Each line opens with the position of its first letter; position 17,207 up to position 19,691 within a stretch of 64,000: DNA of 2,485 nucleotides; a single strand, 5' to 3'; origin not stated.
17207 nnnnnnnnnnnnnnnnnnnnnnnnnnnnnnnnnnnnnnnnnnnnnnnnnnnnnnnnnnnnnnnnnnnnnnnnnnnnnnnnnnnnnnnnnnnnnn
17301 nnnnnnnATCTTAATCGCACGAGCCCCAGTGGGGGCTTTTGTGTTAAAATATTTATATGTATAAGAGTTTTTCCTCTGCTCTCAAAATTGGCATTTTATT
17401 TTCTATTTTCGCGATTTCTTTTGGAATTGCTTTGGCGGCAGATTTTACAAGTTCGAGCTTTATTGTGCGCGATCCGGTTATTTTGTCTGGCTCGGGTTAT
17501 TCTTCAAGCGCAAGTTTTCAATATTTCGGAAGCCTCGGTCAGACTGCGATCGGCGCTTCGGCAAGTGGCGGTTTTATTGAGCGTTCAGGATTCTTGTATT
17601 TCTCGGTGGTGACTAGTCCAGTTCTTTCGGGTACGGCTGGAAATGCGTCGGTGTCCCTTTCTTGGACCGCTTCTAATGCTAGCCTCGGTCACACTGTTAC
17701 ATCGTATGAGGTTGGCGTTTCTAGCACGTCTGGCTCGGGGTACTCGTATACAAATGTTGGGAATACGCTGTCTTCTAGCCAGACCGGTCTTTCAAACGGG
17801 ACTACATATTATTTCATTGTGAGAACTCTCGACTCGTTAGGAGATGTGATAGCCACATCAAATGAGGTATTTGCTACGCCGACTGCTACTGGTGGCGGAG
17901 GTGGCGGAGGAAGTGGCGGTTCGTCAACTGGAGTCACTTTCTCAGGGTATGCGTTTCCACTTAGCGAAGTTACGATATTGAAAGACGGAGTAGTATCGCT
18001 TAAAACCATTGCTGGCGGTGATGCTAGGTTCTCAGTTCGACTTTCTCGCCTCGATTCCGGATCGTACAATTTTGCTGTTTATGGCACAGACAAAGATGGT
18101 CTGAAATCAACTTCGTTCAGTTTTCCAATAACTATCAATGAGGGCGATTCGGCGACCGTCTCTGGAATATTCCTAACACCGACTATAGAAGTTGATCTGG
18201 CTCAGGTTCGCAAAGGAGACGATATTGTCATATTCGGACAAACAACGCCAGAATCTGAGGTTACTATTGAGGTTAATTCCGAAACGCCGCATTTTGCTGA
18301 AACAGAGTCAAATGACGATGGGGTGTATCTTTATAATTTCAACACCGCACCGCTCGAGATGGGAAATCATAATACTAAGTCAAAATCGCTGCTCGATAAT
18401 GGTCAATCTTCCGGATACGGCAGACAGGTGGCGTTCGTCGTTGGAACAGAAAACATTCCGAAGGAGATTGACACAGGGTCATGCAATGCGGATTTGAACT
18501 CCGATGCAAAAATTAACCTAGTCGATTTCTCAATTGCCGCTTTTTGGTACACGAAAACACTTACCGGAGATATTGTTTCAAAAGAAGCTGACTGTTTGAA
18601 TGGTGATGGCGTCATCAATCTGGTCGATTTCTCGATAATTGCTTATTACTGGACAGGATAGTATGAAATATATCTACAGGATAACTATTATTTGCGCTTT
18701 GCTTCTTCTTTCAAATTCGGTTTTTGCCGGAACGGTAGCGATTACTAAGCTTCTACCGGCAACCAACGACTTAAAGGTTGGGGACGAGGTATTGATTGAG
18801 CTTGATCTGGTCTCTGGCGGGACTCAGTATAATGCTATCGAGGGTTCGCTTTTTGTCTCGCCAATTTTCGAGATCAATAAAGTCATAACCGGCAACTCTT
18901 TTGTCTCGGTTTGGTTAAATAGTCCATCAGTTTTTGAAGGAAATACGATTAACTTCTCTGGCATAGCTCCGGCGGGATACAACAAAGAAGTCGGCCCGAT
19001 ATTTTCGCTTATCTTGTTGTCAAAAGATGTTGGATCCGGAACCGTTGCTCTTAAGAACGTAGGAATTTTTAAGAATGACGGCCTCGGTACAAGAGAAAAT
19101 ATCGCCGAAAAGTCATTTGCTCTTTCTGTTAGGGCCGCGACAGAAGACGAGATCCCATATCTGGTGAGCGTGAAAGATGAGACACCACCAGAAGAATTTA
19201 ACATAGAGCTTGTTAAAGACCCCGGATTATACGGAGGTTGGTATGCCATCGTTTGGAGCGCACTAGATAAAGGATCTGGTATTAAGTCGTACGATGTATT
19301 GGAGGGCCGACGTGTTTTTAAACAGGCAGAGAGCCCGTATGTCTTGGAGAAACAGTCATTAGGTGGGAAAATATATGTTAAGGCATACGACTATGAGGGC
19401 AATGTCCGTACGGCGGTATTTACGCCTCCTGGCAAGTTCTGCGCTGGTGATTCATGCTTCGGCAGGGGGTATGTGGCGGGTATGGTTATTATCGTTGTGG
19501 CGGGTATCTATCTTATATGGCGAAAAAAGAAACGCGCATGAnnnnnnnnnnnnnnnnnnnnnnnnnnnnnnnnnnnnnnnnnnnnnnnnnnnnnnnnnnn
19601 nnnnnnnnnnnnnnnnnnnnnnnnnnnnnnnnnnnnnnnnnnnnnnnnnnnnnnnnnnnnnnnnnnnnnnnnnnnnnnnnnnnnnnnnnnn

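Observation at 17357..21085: Three-gene cohesin-dockerin module encoding a putative minimal cell-surface docking system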

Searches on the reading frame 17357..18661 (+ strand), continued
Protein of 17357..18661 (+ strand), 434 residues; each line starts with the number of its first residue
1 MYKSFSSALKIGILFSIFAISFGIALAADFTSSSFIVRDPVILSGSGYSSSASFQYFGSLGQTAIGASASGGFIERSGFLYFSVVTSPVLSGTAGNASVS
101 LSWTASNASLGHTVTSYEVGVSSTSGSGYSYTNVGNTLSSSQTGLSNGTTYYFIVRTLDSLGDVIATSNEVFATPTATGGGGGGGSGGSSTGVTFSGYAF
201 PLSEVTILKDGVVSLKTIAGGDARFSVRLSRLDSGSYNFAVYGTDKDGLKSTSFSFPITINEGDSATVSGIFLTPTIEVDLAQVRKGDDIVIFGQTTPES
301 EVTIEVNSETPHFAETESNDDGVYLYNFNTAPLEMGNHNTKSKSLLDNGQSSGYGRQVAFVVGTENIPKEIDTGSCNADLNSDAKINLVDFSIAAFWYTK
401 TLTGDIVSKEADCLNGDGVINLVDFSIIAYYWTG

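Call 71: fold_search(model_id=the predicted structure, library=pdb)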
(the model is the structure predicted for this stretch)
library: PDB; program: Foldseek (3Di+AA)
matches with E <= 10: 1949; with E <= 0.001: 316
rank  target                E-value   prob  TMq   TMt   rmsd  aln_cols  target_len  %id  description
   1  4p99_A                2.0e-08  1.00  0.14  0.15  41.7       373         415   15  Ca2+-stabilized adhesin helps an Antarctic bacterium reach out and bind ice (released 2014-06-18)
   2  5e53_D                3.0e-08  1.00  0.16  0.23  24.8       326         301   11  Crystal structure of chicken CNTN1 FN1-FN3 domains (released 2016-08-31)
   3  4gh7_B                3.4e-08  1.00  0.20  0.30  25.3       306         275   13  Crystal structure of Anticalin N7A in complex with oncofetal fibronectin fragment Fn7B8 (released 2012-12-26)
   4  6xay_C                3.9e-08  1.00  0.17  0.26  26.7       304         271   16  Structure of a fragment of human fibronectin containing the 10th, 11th and 12th type III domains (released 2021-06-09)
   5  5n47_D                4.1e-08  1.00  0.19  0.29  26.2       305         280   12  Structure of Anticalin N7E in complex with the three-domain fragment Fn7B8 of human oncofetal fibronectin (released 2018-02-14)
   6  5n47_F                5.1e-08  1.00  0.19  0.29  25.6       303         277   12  Structure of Anticalin N7E in complex with the three-domain fragment Fn7B8 of human oncofetal fibronectin (released 2018-02-14)
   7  8yyl_B                5.1e-08  1.00  0.19  0.16  33.9       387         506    9  Cryo-EM structure of the complex IR with one insulin (released 2025-04-09)
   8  2yn3_A                5.4e-08  1.00  0.17  0.26  26.2       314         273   16  Structural insight into the giant calcium-binding adhesin SiiE: implications for the adhesion of Salmonella enterica t (released 2013-04-03)
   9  5e53_B                6.0e-08  1.00  0.17  0.24  24.7       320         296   10  Crystal structure of chicken CNTN1 FN1-FN3 domains (released 2016-08-31)
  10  2yn3_C                6.7e-08  1.00  0.17  0.25  26.6       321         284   15  Structural insight into the giant calcium-binding adhesin SiiE: implications for the adhesion of Salmonella enterica t (released 2013-04-03)
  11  6xi3                  1.0e-07  1.00  0.18  0.20  30.1       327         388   15  Crystal structure of tetra-tandem repeat in extending region of large adhesion protein (released 2020-10-14)
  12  8peq_B                1.1e-07  1.00  0.19  0.30  26.4       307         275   13  Complex of diubiquitin-derived artificial binding protein (Affilin) variant Af2 with its target oncofetal fibronectin  (released 2024-06-26)
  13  4gh7_D                1.2e-07  1.00  0.19  0.29  25.9       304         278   12  Crystal structure of Anticalin N7A in complex with oncofetal fibronectin fragment Fn7B8 (released 2012-12-26)
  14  7mro                  1.6e-07  1.00  0.16  0.22  24.9       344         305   10  Zebrafish CNTN4 FN1-FN3 domains (released 2022-01-05)
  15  8peq_A                1.7e-07  1.00  0.18  0.28  26.1       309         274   12  Complex of diubiquitin-derived artificial binding protein (Affilin) variant Af2 with its target oncofetal fibronectin  (released 2024-06-26)
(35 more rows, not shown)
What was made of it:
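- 17624..18445 (+): FN3 (res 90-173), Gly linker, and two Ig-like domains (res 192-260 and 265-363). Together they form a beads-on-a-string stalk. Foldseek matches tandem FN3/Ig stalks such as SiiE and MpIBP (call 71).
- Tried and rejected: The 57-residue dockerin is too small to rank (call 71).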

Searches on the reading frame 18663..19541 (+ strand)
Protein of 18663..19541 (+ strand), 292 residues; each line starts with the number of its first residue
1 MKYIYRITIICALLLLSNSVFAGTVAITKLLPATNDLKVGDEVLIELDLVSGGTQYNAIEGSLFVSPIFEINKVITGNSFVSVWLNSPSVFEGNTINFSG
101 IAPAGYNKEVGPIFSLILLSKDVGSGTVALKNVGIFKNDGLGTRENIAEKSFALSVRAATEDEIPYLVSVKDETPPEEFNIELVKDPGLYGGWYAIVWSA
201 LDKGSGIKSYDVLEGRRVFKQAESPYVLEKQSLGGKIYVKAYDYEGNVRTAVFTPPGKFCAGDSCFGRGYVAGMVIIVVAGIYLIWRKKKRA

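Call 3: search_protein_families(library=pfam, proteins=[window:18663-19541:+], max_evalue=1)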
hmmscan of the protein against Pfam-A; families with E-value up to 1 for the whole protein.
window:18663-19541:+ (292 aa): 0 families

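Call 7: search_protein_families(library=ncbifam, proteins=[window:18663-19541:+], max_evalue=1)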
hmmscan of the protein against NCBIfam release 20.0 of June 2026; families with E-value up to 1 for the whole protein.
window:18663-19541:+ (292 aa): 0 families

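Call 8: search_solved_structures(query=window:18663-19541:+, max_evalue=10, show_alignments=2)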
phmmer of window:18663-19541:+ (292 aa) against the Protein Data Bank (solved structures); distinct sequences matched with E-value up to 10: 1.
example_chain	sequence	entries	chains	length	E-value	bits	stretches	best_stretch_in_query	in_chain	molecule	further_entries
5dz8_A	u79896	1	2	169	1.2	11.4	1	75-165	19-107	BspA (BspA_V)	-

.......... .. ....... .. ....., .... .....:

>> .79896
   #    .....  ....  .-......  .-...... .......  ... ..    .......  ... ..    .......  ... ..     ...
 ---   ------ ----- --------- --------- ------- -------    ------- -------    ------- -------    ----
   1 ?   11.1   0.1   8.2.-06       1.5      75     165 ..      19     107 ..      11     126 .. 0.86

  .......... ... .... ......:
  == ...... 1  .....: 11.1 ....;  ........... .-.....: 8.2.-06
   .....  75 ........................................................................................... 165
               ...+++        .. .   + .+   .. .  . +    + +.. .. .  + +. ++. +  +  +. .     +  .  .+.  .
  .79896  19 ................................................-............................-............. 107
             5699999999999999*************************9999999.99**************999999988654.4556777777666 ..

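Call 10: find_homologous_proteins(query=window:18663-19541:+, max_evalue=0.001)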
Query window:18663-19541:+ (292 aa): 25 proteins with E <= 0.001 among 1655 candidates.
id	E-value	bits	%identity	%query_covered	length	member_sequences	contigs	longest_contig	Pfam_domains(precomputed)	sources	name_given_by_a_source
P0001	5.8e-189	644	100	100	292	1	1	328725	-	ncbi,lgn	-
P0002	2.1e-129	449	68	100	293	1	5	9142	-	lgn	-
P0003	1.0e-105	371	58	99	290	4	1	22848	-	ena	-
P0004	7.6e-105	368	62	95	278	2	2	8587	-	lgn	-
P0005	4.2e-104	366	58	100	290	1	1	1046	-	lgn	-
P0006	5.5e-104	365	56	100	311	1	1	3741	-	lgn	-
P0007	4.3e-101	356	57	99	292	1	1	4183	-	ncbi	-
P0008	1.1e-95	338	51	100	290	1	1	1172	-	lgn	-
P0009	3.9e-92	326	52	100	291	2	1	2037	-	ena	-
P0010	1.0e-91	325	51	100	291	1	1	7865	-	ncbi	-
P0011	1.8e-91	324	50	100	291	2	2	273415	-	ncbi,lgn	-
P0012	1.9e-90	321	50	100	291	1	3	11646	-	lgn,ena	-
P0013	9.2e-90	319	50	100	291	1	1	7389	-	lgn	-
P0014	1.3e-86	308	48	100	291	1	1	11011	-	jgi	jgi:hypothetical protein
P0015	1.7e-86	308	53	93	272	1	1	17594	-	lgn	-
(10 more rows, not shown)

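Call 12: search_solved_structures(query=A1, max_evalue=10, show_alignments=3)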
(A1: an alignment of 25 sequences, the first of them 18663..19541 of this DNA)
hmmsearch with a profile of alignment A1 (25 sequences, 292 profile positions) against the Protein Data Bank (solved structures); distinct sequences matched with E-value up to 10: 2.
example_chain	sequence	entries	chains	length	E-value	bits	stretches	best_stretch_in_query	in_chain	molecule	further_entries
5aoz_A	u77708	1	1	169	0.2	14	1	17-75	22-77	PUTATIVE CELLULOSOMAL SCAFFOLDIN PROTEIN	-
5m2o_A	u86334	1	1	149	0.47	12.8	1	23-75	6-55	Putative cellulosomal scaffoldin protein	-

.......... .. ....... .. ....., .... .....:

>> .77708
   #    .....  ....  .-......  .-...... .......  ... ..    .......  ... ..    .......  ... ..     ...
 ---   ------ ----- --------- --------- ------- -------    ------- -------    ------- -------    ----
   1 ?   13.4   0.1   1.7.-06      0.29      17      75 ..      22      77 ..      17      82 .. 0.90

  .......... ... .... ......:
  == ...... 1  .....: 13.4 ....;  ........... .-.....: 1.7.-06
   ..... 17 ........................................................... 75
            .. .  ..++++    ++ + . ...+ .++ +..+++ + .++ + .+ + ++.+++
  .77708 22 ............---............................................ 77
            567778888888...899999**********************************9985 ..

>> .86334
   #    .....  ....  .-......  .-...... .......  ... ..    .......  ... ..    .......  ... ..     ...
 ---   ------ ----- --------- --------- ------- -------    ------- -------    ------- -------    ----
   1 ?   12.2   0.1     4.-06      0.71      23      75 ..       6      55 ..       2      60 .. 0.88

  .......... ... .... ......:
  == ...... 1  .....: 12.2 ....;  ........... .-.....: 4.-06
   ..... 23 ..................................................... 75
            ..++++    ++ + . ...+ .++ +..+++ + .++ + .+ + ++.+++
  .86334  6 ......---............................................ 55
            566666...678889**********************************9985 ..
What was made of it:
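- Profile-to-PDB sequence matches to cohesins are not significant (E 0.2-0.5, call 12).
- Tried and rejected: The B profile's best PDB sequence hits were cohesins, but at non-significant E values of 0.2-0.5 (call 12).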

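Call 21: predict_structure(alignment_id=A1)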
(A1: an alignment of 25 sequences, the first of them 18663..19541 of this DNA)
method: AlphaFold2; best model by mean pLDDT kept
length: 292 residues; sequences in the alignment: 25
mean_pLDDT: 85.5   pTM: 0.58
mean pLDDT of the five models: 85.5, 84.8, 84.2, 84.0, 84.0
residues with pLDDT >= 90: 103; 70-90: 167; 50-70: 22; < 50: 0
segments of 3 or more residues with pLDDT < 50: none
pLDDT, mean of each block of 10 residues (from residue 1): 80 70 86 90 94 86 95 84 86 91 76 92 95 89 88 94 85 75 85 85 70 88 87 87 84 86 82 89 88 67
secondary structure, 60 per line:
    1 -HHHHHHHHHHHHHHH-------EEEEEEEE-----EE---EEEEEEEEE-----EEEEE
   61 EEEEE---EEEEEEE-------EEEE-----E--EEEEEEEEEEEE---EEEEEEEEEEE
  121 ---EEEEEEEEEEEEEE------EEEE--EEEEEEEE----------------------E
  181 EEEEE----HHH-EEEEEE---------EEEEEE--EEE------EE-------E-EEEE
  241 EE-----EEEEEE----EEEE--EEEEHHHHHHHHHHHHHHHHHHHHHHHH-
elements in order: H2-16 E24-31 E42-50 E56-65 E69-75 E83-86 E95-106 E110-120 E124-137 E144-147 E150-157 E180-185 E194-199 E209-214 E217-219 E237-242 E248-253 E258-261 E264-267 H268-291
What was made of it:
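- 18729..19136 (+): Cohesin domain of B (res ~23-158). Model pLDDT 85.5 (call 21).
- On Cohesin (Pfam PF00963): For B, the model has pLDDT 85.5 and strands across residues 24-157 (call 21).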

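Call 24: fold_search(model_id=the predicted structure, library=pdb)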
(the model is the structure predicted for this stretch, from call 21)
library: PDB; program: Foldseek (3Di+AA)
matches with E <= 10: 1921; with E <= 0.001: 71
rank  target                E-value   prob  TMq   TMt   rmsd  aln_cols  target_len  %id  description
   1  2w1n                  1.8e-09  1.00  0.39  0.48  19.6       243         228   15  cohesin and fibronectin type-III double module construct from the Clostridium perfringens glycoside hydrolase GH84C (released 2009-02-03)
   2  2vo8                  3.8e-07  1.00  0.36  0.72   4.2       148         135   13  Cohesin module from Clostridium perfringens ATCC13124 family 33 glycoside hydrolase. (released 2008-09-02)
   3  4fl4_I                2.6e-06  1.00  0.30  0.28  17.5       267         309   13  Scaffoldin conformation and dynamics revealed by a ternary complex from the Clostridium thermocellum cellulosome (released 2012-06-27)
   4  3kcp_A                4.4e-06  1.00  0.33  0.32  19.0       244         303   12  Crystal structure of interacting Clostridium thermocellum multimodular components (released 2010-02-09)
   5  2jh2_A                6.0e-06  1.00  0.38  0.76   3.1       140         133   12  X-ray crystal structure of a cohesin-like module from Clostridium perfringens (released 2007-11-06)
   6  2xdh                  7.7e-06  1.00  0.37  0.72   3.7       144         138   17  Non-cellulosomal cohesin from the hyperthermophilic archaeon Archaeoglobus fulgidus (released 2010-05-26)
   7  2jh2_C                8.6e-06  1.00  0.35  0.72   3.6       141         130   14  X-ray crystal structure of a cohesin-like module from Clostridium perfringens (released 2007-11-06)
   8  9ifr                  9.5e-06  1.00  0.33  0.72   3.4       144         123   12  CLIPPER domain from the Gram-negative fibrillar adhesin "B9T28_05395 (released 2025-11-26)
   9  2jh2_B                1.9e-05  1.00  0.37  0.73   3.2       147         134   12  X-ray crystal structure of a cohesin-like module from Clostridium perfringens (released 2007-11-06)
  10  6kgf_C                4.1e-05  1.00  0.36  0.66   3.7       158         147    8  Crystal structure of CaDoc0917(R16D)-CaCohA2 complex at pH 8.2 (released 2020-07-08)
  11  3l8q_A                5.6e-05  1.00  0.30  0.26  17.4       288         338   10  Structure analysis of the type II cohesin dyad from the adaptor ScaA scaffoldin of Acetivibrio cellulolyticus (released 2010-05-05)
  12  3l8q_D                5.9e-05  1.00  0.30  0.26  17.6       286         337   10  Structure analysis of the type II cohesin dyad from the adaptor ScaA scaffoldin of Acetivibrio cellulolyticus (released 2010-05-05)
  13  2zf9_A                8.0e-05  1.00  0.36  0.54   6.0       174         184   14  Crystal structure of a type III cohesin module from the cellulosomal ScaE cell-surface anchoring scaffoldin of Ruminoc (released 2008-12-30)
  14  3rkp_B                8.0e-05  1.00  0.32  0.27  22.0       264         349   11  Crystal structure of BcpA*(D312A), the major pilin subunit of Bacillus cereus (released 2012-05-30)
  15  3l8q_C                8.4e-05  1.00  0.31  0.27  16.8       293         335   10  Structure analysis of the type II cohesin dyad from the adaptor ScaA scaffoldin of Acetivibrio cellulolyticus (released 2010-05-05)
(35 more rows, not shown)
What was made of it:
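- On Cohesin (Pfam PF00963): Foldseek gives TM 0.72-0.76 to 2vo8, 2jh2 and 2xdh (call 24).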

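Call 28: find_encoding_contigs(protein=P0011, flank=10000, max_places=2)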
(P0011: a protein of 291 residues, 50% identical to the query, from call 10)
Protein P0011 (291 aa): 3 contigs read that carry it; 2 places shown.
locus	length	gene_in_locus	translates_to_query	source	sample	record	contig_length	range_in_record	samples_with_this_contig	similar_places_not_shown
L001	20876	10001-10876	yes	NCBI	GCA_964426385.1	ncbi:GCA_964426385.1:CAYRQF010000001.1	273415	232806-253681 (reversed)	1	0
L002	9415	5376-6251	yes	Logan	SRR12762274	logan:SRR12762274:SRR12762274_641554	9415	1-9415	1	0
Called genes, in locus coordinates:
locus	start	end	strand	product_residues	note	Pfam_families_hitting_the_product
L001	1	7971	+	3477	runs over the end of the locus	-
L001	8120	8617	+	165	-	-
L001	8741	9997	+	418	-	PF17936:Big_6 (faint)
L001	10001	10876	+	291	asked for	-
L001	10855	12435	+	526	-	PF15418:DUF4625 (faint), PF19077:Big_13 (faint)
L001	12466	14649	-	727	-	PF01751:Toprim, PF01131:Topoisom_bac, PF01396:Zn_ribbon_Top1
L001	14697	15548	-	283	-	PF02481:DNA_processg_A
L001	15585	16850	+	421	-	PF02403:Seryl_tRNA_N, PF00587:tRNA-synt_2b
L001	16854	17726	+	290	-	-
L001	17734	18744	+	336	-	PF01207:Dus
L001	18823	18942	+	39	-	-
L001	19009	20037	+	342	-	PF05496:RuvB_N, PF06068:TIP49 (faint), PF00004:AAA, PF07728:AAA_5 (faint), PF13173:AAA_14, PF13401:AAA_22 (faint), PF13604:AAA_30 (faint), PF13177:DNA_pol3_delta2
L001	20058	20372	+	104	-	-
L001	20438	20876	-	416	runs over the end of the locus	-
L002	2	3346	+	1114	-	?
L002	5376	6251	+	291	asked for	-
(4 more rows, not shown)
